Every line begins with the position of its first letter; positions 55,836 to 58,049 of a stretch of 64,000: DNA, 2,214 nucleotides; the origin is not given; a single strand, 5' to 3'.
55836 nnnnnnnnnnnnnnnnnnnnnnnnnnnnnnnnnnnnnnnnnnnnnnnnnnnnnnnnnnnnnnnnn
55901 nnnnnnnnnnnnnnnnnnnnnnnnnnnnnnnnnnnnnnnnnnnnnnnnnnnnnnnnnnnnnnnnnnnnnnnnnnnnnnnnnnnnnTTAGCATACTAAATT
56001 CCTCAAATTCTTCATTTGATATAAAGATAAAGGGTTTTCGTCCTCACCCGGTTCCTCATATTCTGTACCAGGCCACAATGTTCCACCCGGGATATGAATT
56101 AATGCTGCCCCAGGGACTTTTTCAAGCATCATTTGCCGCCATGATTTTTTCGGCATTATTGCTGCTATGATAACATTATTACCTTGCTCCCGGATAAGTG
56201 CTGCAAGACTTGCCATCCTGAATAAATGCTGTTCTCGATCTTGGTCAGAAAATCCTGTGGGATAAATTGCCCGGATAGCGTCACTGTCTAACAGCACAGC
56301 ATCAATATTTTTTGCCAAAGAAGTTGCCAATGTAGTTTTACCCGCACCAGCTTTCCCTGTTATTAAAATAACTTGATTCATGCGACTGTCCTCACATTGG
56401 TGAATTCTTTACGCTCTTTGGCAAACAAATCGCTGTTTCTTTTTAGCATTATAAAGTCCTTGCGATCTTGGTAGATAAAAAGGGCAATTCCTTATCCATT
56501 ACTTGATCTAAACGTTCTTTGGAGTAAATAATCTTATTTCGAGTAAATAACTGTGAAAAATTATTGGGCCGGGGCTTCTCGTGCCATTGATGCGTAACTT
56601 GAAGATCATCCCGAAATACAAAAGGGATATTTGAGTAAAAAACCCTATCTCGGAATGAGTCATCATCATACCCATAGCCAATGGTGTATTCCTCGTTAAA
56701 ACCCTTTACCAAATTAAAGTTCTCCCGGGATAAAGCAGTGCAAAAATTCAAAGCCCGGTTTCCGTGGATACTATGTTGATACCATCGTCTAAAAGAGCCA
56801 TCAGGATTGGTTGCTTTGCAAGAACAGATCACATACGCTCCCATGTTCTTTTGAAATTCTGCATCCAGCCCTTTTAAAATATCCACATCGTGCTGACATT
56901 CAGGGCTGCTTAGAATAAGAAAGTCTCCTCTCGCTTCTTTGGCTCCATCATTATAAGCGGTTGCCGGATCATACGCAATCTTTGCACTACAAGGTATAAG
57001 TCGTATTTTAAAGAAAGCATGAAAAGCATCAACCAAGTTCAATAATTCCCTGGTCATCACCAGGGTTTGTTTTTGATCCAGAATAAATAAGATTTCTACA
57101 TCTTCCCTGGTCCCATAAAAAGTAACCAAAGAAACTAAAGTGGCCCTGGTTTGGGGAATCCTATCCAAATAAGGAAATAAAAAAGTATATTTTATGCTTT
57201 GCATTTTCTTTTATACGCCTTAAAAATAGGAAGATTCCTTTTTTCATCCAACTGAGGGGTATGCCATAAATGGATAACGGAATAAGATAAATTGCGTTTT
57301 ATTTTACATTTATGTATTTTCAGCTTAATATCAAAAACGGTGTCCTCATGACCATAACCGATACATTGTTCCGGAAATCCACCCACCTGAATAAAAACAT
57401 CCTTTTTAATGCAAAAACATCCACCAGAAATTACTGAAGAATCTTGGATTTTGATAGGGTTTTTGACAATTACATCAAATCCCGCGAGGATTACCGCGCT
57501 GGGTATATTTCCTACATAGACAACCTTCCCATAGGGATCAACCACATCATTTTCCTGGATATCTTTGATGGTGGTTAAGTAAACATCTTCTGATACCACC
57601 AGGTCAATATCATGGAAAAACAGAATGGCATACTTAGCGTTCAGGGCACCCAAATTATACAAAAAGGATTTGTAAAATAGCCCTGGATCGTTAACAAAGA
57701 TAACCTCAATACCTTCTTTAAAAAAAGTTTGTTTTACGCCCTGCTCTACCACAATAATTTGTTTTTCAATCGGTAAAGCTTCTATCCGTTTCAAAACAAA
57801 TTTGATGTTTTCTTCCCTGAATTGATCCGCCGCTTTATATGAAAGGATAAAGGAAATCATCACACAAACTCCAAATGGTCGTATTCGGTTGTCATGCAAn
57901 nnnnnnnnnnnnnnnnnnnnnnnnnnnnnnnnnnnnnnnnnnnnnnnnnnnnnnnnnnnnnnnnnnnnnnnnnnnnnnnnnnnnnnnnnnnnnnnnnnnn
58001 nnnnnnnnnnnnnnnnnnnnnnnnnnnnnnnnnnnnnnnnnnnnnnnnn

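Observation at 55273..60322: Seven-gene sulfation + glycosylation + radical SAM/SPASM cluster embedded between capsid genes and head-tail connectors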

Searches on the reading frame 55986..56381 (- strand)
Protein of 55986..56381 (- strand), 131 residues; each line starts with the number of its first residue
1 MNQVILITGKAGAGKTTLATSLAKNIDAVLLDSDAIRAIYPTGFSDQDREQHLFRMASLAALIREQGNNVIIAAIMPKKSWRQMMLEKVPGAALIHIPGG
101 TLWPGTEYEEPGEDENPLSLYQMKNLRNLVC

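Call 3: search_protein_families(library=pfam, proteins=[window:55986-56381:-], max_evalue=0.1)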
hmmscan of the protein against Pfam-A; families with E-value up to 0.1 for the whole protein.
window:55986-56381:- (131 aa): 46 families (the best 25 are shown)
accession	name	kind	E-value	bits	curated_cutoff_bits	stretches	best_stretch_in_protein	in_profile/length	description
PF01583.26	APS_kinase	-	9.3e-14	52.2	21.1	1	3-90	3-97/152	Adenylylsulphate kinase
PF13671.12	AAA_33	-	5.1e-10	40.3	27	1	4-86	1-89/143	AAA domain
PF05729.18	NACHT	-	2.1e-06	28.1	26.7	1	4-69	2-64/167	NACHT domain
PF06414.18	Zeta_toxin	-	5.5e-06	26.4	22.3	1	4-42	18-60/199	Zeta toxin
PF13238.12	AAA_18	-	1.7e-05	25.7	29.4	1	5-58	1-55/128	AAA domain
PF13479.12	AAA_24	-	8.9e-05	22.8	27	1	2-47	2-45/195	AAA domain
PF13401.12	AAA_22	-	0.0001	23.1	27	1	3-55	6-56/130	AAA domain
PF20720.3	nSTAND3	-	0.00015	22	27.2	1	2-25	17-40/155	Novel STAND NTPase 3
PF24883.2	NPHP3_N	-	0.00017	22.3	24.8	1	3-66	23-82/164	Nephrocystin 3, N-terminal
PF13191.12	AAA_16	-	0.00092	20.2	32.6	1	3-37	25-52/167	AAA ATPase domain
PF00005.33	ABC_tran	-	0.00097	20.2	25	1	2-36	11-49/137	ABC transporter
PF13521.12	AAA_28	-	0.001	19.7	27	1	5-63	2-60/164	AAA domain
PF09848.15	SLFN-g3_helicase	-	0.0011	18.7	24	1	3-31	2-26/354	Schlafen group 3, DNA/RNA helicase domain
PF00931.28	NB-ARC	-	0.0026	17.5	23.5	1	3-54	19-67/248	NB-ARC domain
PF02689.20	Herpes_Helicase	-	0.0027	16.2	27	1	4-36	61-93/808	Helicase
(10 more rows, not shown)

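Call 4: search_protein_families(library=phrogs, proteins=[window:55986-56381:-], max_evalue=0.01)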
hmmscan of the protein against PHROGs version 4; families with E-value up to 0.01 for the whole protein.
window:55986-56381:- (131 aa): 18 families
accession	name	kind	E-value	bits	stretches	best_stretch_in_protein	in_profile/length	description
phrog_10255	-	other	3.1e-13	51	1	3-83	2-84/230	kinase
phrog_2071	-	other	5e-07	30.8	1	2-85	16-104/282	ATPase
phrog_35548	-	unknown function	0.00012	22.9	1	4-71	7-73/166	-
phrog_124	-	DNA, RNA and nucleotide metabolism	0.00013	22.5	1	2-35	43-73/382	Sak4-like ssDNA annealing protein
phrog_5846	-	DNA, RNA and nucleotide metabolism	0.00016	22.1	1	3-30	39-66/380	clamp loader of DNA polymerase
phrog_139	-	other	0.0002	21.8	1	1-36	82-118/342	deoxynucleoside monophosphate kinase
phrog_505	-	other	0.00028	21.5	1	1-74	1-82/295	polynucleotide kinase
phrog_5484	-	DNA, RNA and nucleotide metabolism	0.00075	20.1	1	3-30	29-56/239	DnaA-like replication initiation protein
phrog_1815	-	other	0.0012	20.1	1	1-27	2-28/197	guanylate kinase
phrog_168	-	DNA, RNA and nucleotide metabolism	0.0012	19.6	1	5-46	45-77/314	clamp loader of DNA polymerase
phrog_2107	-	other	0.0023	18.7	1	4-55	5-64/201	thymidylate kinase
phrog_50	-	DNA, RNA and nucleotide metabolism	0.0032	17.6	1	4-26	371-393/570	DnaC-like helicase loader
phrog_325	-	DNA, RNA and nucleotide metabolism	0.0038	16.5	1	3-26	491-514/986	Dda-like helicase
phrog_4339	-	unknown function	0.004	17.3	1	3-35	52-84/552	-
phrog_6891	-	other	0.0044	17.7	1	2-26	42-66/310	ATPase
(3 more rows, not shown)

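Call 9: search_protein_families(library=ncbifam, proteins=[window:55986-56381:-], max_evalue=0.1)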
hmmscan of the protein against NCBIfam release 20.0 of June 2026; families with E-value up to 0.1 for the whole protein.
window:55986-56381:- (131 aa): 70 families (the best 25 are shown)
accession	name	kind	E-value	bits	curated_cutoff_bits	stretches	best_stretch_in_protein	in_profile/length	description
TIGR00455.1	apsK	equivalog_domain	4.3e-15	55.9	138.7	1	3-95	19-118/184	adenylyl-sulfate kinase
NF002059.0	PRK00889.1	subfamily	1.7e-12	47.4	244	1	3-93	6-103/177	adenylyl-sulfate kinase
NF004041.0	PRK05541.1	subfamily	3.9e-12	46.5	127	1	2-75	7-86/176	adenylyl-sulfate kinase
NF003013.0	PRK03846.1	subfamily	1.3e-11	44.6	163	1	3-97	29-130/202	adenylyl-sulfate kinase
NF004035.0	PRK05506.1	subfamily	1.2e-10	40.3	715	1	3-96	461-561/632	bifunctional sulfate adenylyltransferase subunit 1/adenylylsulfate kinase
NF004040.0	PRK05537.1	equivalog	2e-07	29.9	669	1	5-89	399-491/572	bifunctional sulfate adenylyltransferase/adenylylsulfate kinase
TIGR01313.1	therm_gnt_kin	subfamily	1.4e-06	28.1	113.75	1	6-98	2-102/164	gluconokinase, GntK/IdnK-type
NF038208.1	garosamine_AAA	equivalog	8.1e-06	25.6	170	1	4-58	2-54/167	Gar/GrdA family gentamicin resistance ATP-binding protein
NF040667.1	hom_kin_desulfo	exception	9.9e-06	25.5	197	1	4-42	2-41/163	homoserine kinase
NF008583.0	PRK11545.1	equivalog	3.8e-05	23.2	265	1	2-99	8-112/177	gluconokinase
NF005255.0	PRK06762.2-2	equivalog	6.3e-05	23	140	1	1-87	2-89/163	hypothetical protein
NF005115.0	PRK06547.1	equivalog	6.6e-05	22.4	173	1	3-34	16-48/172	hypothetical protein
NF004861.0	PRK06217.1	equivalog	0.00015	21.2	203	1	5-76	4-74/183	hypothetical protein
TIGR03574.1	selen_PSTK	equivalog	0.00025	20.6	290.5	1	4-43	1-45/249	L-seryl-tRNA(Sec) kinase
NF038214.1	IS21_help_AAA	equivalog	0.00087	19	200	1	3-25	91-113/232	IS21-like element helper ATPase IstB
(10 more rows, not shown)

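Call 37: search_solved_structures(query=window:55986-56381:-, max_evalue=0.001, show_alignments=3)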
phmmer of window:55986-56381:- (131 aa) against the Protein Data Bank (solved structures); distinct sequences matched with E-value up to 0.001: 20.
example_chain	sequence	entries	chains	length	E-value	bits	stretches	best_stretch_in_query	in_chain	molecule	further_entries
7yq0_A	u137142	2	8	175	5.6e-11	45.7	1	2-88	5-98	Adenylyl-sulfate kinase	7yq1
8a8h_A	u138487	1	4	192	6.3e-08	35.8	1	5-91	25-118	APS kinase from Methanothermococcus thermolithotrophicus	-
2yvu_A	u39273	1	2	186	4.3e-07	33.1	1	4-87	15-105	Probable adenylyl-sulfate kinase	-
5cb6_A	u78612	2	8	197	1.3e-06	31.5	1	5-85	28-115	Probable adenylyl-sulfate kinase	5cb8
4bzq_A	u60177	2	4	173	3.6e-06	30.1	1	4-88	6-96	BIFUNCTIONAL ENZYME CYSN/CYSC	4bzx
4bzp_A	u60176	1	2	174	3.7e-06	30.1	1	4-88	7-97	BIFUNCTIONAL ENZYME CYSN/CYSC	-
4rfv_A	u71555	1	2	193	4.3e-06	29.9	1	4-89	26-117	Bifunctional enzyme CysN/CysC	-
2pey_A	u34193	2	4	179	1.5e-05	28.1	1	5-84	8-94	Bifunctional 3'-phosphoadenosine 5'-phosphosulfate synthetase 1 (PAPS synthetase 1) (PAPSS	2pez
2ofw_A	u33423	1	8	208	1.9e-05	27.8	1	5-84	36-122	APS kinase domain of the PAPS synthetase 1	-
2ofx_A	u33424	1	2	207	2.3e-05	27.5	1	5-84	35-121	Bifunctional 3'-phosphoadenosine 5'-phosphosulfate synthetase 1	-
8i1m_A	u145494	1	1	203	2.3e-05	27.5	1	5-84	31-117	PAPSS1 protein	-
1x6v_B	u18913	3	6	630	9.9e-05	25.5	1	5-83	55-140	Bifunctional 3'-phosphoadenosine 5'-phosphosulfate synthetase 1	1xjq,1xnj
8i1n_A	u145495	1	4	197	0.00019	24.6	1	5-80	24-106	Bifunctional 3'-phosphoadenosine 5'-phosphosulfate synthase 2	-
2ax4_A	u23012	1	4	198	0.00019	24.6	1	5-80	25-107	Bifunctional 3'-phosphoadenosine 5'-phosphosulfate synthetase 2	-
8i1o_A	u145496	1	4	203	0.0002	24.5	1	5-80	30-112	Bifunctional 3'-phosphoadenosine 5'-phosphosulfate synthase 2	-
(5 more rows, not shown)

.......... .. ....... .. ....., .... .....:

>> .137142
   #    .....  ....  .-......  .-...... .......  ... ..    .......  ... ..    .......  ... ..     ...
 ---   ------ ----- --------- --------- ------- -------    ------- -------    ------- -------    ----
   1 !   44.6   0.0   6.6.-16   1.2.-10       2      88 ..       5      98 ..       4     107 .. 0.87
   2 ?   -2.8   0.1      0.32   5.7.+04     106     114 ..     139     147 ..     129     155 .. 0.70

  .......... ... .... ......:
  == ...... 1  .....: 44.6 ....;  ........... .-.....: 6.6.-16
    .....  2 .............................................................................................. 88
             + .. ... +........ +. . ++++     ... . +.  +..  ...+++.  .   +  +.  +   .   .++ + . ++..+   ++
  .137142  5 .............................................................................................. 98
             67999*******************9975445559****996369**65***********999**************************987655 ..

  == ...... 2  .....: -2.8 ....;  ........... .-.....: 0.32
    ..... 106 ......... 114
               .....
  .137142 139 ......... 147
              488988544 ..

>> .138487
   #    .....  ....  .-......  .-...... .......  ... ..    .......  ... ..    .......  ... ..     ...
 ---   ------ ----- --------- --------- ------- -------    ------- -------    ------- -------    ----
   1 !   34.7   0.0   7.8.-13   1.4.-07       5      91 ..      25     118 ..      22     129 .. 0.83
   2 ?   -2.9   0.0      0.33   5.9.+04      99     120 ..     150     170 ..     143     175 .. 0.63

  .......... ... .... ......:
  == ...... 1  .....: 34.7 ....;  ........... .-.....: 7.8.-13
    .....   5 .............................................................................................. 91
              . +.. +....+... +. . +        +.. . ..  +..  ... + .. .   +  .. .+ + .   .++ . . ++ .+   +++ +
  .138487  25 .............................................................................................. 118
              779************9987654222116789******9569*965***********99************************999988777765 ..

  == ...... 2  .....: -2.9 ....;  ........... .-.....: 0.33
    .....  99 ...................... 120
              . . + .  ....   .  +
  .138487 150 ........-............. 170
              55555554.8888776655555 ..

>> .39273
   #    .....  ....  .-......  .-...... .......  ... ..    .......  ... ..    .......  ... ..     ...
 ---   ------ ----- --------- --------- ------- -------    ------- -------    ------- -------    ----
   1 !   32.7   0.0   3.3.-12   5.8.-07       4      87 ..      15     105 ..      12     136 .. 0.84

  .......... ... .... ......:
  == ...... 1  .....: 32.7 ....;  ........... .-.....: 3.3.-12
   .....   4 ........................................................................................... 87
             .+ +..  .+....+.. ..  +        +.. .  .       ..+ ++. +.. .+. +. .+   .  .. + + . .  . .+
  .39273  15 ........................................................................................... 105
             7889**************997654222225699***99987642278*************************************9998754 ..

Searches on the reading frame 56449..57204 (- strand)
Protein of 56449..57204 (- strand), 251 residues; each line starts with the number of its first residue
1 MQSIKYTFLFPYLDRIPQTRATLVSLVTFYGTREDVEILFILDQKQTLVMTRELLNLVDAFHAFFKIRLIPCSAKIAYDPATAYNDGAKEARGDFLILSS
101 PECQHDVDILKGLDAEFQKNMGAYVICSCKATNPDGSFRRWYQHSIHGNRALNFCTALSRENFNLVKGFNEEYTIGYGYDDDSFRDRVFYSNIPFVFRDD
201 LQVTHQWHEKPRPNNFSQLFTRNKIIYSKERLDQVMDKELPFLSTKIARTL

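Call 3: search_protein_families(library=pfam, proteins=[window:56449-57204:-], max_evalue=0.1)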
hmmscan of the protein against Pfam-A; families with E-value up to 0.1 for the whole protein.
window:56449-57204:- (251 aa): 2 families
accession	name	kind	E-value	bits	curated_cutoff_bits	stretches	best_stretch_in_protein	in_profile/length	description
PF00535.33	Glycos_transf_2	-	3e-07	31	23.3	1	15-149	9-132/168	Glycosyl transferase family 2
PF02709.20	Glyco_transf_7C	-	1.3e-06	28.4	23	1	156-195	24-62/78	N-terminal domain of galactosyltransferase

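Call 4: search_protein_families(library=phrogs, proteins=[window:56449-57204:-], max_evalue=0.01)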
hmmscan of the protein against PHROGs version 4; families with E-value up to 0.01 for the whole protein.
window:56449-57204:- (251 aa): 1 family
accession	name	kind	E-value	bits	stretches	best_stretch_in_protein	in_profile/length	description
phrog_26327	-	unknown function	0.00017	21.9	1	158-210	182-233/331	-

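Call 9: search_protein_families(library=ncbifam, proteins=[window:56449-57204:-], max_evalue=0.1)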
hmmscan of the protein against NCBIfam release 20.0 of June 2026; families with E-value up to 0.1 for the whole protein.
window:56449-57204:- (251 aa): 0 families

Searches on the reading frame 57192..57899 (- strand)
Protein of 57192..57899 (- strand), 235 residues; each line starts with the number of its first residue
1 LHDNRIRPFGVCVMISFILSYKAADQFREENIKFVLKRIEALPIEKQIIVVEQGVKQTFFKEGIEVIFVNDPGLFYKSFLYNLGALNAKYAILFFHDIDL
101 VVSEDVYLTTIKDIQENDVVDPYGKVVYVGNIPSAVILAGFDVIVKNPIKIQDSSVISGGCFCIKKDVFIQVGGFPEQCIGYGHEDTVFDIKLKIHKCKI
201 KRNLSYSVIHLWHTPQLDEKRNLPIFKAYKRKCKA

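Call 3: search_protein_families(library=pfam, proteins=[window:57192-57899:-], max_evalue=0.1)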
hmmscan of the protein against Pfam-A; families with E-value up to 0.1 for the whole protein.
window:57192-57899:- (235 aa): 3 families
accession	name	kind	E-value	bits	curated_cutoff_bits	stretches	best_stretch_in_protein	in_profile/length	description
PF02709.20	Glyco_transf_7C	-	3.1e-08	33.6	23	1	154-203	16-65/78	N-terminal domain of galactosyltransferase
PF10111.15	Glyco_tranf_2_2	-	7.8e-07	29.3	27.3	1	80-197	72-201/276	Glycosyltransferase like family 2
PF13733.12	Glyco_transf_7N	-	0.046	13.8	27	0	64-107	82-129/134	N-terminal region of glycosyl transferase group 7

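Call 4: search_protein_families(library=phrogs, proteins=[window:57192-57899:-], max_evalue=0.01)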
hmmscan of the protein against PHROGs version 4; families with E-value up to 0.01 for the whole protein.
window:57192-57899:- (235 aa): 3 families
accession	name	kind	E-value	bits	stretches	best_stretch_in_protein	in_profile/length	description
phrog_15655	-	unknown function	9.2e-10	39.3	1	11-227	24-241/276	-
phrog_26327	-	unknown function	2.5e-08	34.5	1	151-219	169-237/331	-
phrog_1721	-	moron, auxiliary metabolic gene and host takeover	4.5e-06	27.5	1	61-216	32-192/232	galactosyl transferase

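Call 9: search_protein_families(library=ncbifam, proteins=[window:57192-57899:-], max_evalue=0.1)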
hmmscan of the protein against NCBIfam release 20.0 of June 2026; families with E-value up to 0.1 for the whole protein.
window:57192-57899:- (235 aa): 2 families
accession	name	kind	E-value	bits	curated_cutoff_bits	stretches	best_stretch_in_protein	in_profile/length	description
TIGR04283.1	glyco_like_mftF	equivalog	0.019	14.5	182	1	30-191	12-167/221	TIGR04283 family arsenosugar biosynthesis glycosyltransferase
NF047525.1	LIMLP_04285_fam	equivalog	0.055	13.5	100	1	10-67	7-66/136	LIMLP_04285 family protein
